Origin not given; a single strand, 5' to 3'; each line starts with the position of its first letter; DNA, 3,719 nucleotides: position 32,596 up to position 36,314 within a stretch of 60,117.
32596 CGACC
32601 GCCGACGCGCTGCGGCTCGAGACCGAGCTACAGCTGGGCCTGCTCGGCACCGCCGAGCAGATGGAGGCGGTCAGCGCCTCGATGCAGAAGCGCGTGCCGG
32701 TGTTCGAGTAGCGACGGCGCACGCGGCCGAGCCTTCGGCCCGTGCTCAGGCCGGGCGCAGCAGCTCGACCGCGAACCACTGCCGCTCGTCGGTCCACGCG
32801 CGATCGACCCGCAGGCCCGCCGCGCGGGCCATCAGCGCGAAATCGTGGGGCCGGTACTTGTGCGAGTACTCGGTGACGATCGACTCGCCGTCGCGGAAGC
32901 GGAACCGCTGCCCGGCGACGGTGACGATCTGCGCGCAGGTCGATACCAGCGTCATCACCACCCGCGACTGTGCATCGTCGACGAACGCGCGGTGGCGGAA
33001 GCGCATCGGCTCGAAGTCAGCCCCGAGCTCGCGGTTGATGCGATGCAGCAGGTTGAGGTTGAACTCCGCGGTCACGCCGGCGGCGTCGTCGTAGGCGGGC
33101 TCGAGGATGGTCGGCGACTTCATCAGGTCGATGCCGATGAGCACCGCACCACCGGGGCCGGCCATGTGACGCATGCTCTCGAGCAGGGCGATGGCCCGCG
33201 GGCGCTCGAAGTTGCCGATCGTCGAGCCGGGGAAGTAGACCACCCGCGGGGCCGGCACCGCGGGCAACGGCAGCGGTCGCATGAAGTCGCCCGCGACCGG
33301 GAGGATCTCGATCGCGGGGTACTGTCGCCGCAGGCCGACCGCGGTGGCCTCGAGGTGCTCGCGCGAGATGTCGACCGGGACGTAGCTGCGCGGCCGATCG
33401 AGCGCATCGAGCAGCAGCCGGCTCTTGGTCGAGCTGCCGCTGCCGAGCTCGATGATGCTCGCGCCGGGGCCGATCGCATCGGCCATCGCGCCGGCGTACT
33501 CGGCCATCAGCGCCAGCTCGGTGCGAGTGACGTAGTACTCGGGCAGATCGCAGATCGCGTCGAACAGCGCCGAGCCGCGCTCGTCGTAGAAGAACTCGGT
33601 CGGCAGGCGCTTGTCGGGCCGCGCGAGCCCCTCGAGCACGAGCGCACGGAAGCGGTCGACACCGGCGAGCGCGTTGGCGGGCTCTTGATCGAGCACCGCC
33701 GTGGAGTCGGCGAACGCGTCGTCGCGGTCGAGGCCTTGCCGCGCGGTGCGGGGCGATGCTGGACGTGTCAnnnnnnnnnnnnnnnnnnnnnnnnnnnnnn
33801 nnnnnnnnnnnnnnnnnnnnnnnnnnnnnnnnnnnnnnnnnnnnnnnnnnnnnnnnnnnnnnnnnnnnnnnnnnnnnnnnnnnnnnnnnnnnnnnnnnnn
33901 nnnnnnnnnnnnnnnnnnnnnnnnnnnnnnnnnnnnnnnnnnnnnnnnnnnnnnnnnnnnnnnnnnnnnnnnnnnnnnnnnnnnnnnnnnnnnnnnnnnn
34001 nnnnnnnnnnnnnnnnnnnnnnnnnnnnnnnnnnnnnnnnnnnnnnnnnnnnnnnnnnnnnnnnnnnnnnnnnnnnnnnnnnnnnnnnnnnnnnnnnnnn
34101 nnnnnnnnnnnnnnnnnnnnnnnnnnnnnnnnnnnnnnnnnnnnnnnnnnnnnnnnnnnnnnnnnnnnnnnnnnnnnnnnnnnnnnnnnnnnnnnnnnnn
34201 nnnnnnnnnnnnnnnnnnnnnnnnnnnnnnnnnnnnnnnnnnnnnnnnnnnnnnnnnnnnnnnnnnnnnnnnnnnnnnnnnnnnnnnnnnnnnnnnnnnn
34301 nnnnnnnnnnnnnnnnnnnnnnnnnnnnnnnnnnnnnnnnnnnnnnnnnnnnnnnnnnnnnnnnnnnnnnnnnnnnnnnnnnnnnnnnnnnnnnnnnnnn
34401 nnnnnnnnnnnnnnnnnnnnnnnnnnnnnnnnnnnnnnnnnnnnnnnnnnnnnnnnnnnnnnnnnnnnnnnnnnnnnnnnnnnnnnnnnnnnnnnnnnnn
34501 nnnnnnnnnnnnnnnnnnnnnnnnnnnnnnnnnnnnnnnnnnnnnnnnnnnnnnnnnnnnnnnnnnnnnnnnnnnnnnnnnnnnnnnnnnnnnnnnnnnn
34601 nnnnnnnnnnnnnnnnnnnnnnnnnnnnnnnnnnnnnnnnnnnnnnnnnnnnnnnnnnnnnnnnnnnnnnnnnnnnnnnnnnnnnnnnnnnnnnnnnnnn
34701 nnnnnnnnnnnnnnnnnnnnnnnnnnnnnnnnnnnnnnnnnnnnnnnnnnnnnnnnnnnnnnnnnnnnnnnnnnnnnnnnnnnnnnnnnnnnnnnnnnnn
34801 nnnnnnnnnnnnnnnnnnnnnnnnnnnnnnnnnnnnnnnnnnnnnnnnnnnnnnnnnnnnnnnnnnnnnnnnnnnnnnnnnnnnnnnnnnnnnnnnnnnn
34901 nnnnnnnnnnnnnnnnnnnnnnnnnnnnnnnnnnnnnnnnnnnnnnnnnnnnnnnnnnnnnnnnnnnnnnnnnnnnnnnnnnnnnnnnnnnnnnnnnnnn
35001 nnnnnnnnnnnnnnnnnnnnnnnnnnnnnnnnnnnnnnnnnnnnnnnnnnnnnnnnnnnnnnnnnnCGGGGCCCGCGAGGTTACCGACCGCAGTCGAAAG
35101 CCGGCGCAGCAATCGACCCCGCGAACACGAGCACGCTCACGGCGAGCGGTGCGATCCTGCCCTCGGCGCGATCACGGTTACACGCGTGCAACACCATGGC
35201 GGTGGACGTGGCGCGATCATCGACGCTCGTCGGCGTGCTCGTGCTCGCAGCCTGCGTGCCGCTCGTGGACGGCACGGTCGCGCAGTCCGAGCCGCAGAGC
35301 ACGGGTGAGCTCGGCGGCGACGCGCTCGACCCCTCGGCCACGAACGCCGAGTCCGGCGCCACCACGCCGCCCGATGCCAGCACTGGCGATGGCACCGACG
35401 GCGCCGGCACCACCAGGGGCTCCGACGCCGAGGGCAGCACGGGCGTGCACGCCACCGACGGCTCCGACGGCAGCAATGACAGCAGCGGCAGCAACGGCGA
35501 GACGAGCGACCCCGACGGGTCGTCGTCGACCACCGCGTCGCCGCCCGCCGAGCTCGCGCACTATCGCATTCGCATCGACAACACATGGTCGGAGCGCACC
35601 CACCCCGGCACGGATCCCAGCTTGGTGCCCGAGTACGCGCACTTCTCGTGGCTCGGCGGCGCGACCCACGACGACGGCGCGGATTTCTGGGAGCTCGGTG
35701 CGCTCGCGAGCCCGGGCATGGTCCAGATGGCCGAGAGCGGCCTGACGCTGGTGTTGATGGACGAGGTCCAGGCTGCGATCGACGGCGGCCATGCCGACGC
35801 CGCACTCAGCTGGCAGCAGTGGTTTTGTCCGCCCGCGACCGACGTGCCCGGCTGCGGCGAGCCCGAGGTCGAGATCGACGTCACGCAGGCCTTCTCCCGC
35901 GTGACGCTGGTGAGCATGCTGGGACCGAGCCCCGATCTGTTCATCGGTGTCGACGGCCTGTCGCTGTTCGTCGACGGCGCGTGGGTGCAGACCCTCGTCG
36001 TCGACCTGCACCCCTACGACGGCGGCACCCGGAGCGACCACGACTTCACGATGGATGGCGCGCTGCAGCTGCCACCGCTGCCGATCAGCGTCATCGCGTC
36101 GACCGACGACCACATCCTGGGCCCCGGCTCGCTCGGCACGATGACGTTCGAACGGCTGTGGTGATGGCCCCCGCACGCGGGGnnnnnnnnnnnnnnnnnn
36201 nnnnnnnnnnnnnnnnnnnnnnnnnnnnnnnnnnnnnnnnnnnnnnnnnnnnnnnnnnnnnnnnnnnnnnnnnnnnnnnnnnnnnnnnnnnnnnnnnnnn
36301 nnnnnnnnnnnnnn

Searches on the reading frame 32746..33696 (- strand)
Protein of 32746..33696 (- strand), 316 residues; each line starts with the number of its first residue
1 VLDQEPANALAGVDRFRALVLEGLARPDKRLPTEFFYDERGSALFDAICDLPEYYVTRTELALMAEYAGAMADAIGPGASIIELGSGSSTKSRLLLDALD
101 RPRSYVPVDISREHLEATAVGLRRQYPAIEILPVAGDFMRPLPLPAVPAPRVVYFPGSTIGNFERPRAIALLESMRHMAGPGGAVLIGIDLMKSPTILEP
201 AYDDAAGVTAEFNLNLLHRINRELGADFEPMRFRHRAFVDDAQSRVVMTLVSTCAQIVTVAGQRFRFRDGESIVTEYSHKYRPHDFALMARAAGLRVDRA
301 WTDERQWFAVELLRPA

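Call 93: search_protein_families(library=pfam, max_evalue=0.00001, proteins=[window:32746-33696:-])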
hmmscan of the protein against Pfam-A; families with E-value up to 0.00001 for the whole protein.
window:32746-33696:- (316 aa): 1 family
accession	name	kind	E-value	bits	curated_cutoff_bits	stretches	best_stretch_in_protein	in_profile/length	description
PF10017.15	Methyltransf_33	-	2.7e-107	358.8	23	1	17-314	2-303/304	Histidine-specific methyltransferase, SAM-dependent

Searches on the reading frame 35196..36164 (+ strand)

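Call 93: search_protein_families(library=pfam, max_evalue=0.00001, proteins=[window:35196-36164:+])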
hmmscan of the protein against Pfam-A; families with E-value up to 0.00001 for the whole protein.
window:35196-36164:+ (322 aa): 1 family
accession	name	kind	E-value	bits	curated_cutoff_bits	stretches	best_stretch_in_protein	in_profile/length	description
PF06468.19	Spond_N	-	4.3e-31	109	24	1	121-303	1-175/194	Spondin_N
